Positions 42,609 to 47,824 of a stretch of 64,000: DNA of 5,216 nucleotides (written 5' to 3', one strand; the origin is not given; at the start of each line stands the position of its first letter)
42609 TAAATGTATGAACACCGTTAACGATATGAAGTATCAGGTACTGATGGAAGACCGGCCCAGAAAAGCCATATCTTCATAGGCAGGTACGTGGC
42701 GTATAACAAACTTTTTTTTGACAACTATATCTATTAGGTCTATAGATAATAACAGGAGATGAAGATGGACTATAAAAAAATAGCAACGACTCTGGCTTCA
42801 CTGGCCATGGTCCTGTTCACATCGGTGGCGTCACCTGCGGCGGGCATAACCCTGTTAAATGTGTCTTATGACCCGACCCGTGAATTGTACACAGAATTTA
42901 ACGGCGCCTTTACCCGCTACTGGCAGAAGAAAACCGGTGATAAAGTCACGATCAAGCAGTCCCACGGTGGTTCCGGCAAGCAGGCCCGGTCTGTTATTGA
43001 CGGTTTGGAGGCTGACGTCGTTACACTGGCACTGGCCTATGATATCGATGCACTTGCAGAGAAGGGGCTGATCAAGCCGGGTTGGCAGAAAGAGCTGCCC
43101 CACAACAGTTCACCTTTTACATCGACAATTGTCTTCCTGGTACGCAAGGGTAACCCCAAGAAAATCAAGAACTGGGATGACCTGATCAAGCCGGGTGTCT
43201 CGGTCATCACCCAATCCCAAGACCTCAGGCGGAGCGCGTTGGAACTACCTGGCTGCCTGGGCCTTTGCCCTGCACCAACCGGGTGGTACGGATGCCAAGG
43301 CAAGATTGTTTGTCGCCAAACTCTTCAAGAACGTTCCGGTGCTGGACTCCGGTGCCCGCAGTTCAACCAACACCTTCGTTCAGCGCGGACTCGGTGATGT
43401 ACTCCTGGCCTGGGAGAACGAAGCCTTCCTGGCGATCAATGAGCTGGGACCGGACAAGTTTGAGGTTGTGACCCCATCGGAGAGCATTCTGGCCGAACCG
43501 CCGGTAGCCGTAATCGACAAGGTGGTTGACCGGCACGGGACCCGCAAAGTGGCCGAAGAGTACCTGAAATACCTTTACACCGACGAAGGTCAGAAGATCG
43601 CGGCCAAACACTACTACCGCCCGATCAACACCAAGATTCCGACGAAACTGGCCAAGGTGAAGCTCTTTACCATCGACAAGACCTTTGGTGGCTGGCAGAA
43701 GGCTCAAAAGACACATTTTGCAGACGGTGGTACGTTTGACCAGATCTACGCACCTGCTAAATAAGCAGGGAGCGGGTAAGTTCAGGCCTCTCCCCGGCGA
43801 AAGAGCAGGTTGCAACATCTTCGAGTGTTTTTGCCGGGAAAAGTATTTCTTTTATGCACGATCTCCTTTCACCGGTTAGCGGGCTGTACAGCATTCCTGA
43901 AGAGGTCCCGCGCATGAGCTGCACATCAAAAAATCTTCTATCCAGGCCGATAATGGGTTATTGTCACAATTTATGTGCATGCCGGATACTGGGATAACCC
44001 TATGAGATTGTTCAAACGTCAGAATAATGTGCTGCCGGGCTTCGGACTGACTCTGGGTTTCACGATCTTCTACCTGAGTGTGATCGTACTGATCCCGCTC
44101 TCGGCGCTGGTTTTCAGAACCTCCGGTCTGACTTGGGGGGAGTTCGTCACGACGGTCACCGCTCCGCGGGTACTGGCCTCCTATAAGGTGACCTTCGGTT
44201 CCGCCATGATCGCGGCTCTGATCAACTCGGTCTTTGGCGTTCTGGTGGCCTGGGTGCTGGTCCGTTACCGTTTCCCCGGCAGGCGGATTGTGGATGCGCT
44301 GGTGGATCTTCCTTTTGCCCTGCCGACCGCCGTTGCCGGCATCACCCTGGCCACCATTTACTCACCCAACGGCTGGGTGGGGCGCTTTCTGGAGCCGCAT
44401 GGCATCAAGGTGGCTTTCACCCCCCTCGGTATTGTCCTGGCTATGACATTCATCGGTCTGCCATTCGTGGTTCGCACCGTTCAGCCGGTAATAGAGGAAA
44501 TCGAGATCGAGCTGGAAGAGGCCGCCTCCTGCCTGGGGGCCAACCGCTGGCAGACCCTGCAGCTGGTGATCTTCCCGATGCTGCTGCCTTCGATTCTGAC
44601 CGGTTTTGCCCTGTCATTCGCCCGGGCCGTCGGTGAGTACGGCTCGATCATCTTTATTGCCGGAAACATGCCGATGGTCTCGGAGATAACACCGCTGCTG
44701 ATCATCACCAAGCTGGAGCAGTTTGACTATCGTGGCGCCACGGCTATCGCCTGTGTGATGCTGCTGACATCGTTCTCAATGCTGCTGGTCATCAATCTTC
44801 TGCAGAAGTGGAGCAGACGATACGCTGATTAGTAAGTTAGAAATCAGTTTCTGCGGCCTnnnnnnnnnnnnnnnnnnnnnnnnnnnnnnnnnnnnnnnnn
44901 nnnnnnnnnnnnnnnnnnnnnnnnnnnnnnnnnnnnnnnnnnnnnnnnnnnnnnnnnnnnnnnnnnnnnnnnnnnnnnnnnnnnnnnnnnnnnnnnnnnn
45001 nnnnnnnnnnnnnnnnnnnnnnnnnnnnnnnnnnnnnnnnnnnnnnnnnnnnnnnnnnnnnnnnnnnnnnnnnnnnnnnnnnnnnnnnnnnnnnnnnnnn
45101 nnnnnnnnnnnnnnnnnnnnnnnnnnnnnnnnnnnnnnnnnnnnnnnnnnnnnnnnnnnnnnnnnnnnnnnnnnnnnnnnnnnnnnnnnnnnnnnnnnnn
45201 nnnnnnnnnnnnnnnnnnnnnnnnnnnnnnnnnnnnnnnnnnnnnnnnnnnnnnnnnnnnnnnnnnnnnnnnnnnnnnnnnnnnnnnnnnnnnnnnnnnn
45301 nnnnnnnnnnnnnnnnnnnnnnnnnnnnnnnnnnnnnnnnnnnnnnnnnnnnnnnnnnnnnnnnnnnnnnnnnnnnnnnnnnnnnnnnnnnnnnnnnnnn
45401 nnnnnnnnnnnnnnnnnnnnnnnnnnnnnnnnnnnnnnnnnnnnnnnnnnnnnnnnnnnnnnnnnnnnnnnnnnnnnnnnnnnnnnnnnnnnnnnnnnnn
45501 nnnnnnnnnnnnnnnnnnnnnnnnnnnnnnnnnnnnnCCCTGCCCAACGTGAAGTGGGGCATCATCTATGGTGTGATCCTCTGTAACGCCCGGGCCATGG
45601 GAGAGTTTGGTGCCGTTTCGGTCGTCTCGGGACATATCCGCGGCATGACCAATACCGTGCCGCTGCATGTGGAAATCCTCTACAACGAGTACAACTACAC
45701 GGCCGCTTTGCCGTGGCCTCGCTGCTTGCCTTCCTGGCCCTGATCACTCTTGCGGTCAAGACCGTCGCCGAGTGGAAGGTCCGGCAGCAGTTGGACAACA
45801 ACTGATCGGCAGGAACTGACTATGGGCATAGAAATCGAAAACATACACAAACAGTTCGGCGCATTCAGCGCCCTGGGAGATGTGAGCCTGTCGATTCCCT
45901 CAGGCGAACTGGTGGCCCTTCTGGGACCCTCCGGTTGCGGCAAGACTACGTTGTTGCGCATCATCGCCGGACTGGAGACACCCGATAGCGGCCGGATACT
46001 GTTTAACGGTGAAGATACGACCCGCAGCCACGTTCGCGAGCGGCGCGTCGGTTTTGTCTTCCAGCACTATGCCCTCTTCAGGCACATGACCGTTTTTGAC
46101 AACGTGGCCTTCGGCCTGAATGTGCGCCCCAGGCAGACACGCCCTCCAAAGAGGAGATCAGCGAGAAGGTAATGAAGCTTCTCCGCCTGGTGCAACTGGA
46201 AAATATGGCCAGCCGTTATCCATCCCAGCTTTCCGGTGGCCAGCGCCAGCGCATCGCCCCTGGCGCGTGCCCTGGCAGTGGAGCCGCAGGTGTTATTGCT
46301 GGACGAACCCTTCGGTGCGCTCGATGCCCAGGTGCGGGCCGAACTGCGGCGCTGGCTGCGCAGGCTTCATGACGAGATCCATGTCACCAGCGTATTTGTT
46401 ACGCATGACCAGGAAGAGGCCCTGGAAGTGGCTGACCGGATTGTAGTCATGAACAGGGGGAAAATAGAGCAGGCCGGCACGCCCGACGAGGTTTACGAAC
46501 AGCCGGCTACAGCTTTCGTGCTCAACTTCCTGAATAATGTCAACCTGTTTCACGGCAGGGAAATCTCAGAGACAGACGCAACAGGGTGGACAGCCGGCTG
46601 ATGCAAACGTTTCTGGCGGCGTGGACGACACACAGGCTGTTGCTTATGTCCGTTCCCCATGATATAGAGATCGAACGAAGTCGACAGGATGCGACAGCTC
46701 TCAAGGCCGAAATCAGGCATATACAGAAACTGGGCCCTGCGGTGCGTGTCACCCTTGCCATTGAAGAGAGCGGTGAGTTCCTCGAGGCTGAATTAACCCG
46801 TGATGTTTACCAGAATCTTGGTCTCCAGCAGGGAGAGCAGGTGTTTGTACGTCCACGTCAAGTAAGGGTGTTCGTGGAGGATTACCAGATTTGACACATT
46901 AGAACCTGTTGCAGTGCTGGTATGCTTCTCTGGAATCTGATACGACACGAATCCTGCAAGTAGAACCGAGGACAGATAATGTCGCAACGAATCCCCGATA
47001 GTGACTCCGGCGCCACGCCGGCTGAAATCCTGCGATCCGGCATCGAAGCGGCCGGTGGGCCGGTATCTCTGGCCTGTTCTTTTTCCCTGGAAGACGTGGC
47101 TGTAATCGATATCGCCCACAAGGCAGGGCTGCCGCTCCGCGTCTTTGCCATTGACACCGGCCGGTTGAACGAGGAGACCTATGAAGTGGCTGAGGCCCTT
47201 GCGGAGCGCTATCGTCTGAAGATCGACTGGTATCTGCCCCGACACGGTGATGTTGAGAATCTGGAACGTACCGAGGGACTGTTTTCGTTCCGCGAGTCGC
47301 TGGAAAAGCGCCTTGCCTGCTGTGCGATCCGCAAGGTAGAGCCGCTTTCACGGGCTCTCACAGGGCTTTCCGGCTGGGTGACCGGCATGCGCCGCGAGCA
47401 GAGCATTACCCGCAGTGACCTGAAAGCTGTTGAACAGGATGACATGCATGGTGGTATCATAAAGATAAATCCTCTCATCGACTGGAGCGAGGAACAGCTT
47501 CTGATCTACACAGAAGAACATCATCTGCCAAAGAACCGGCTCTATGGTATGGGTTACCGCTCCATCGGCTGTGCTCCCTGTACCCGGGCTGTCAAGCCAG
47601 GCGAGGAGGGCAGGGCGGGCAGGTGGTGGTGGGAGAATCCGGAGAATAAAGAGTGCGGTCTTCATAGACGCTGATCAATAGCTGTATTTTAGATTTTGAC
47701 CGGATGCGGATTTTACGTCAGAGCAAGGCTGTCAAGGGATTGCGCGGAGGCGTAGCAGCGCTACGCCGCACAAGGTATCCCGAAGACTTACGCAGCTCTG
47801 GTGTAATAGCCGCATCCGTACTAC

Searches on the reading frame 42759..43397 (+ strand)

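Call 87: search_protein_families(library=pfam, proteins=[window:42759-43397:+], max_evalue=0.001)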
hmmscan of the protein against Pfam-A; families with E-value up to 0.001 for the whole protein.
window:42759-43397:+ (212 aa): 3 families
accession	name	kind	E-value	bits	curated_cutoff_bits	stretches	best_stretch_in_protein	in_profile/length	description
PF13531.11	SBP_bac_11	-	3.5e-21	76.5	25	1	52-151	18-108/227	Bacterial extracellular solute-binding protein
PF01547.30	SBP_bac_1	-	1.3e-09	38.9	26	1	41-150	5-142/307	Bacterial extracellular solute-binding protein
PF12727.12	PBP_like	-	0.00067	19.3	27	0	126-152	73-99/193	PBP superfamily domain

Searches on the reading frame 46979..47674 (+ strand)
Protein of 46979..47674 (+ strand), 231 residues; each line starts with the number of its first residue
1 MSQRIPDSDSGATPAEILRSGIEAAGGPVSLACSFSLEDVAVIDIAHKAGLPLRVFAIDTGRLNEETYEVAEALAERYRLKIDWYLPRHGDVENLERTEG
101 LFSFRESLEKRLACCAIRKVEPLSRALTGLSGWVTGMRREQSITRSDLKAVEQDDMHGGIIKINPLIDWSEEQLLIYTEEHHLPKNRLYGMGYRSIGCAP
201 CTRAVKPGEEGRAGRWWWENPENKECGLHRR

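Call 87: search_protein_families(library=pfam, proteins=[window:46979-47674:+], max_evalue=0.001)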
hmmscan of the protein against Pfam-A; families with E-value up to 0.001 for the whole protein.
window:46979-47674:+ (231 aa): 1 family
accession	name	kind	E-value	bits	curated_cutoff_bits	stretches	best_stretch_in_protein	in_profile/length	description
PF01507.26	PAPS_reduct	-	6e-41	140.8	22.5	1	30-204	3-175/175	Phosphoadenosine phosphosulfate reductase domain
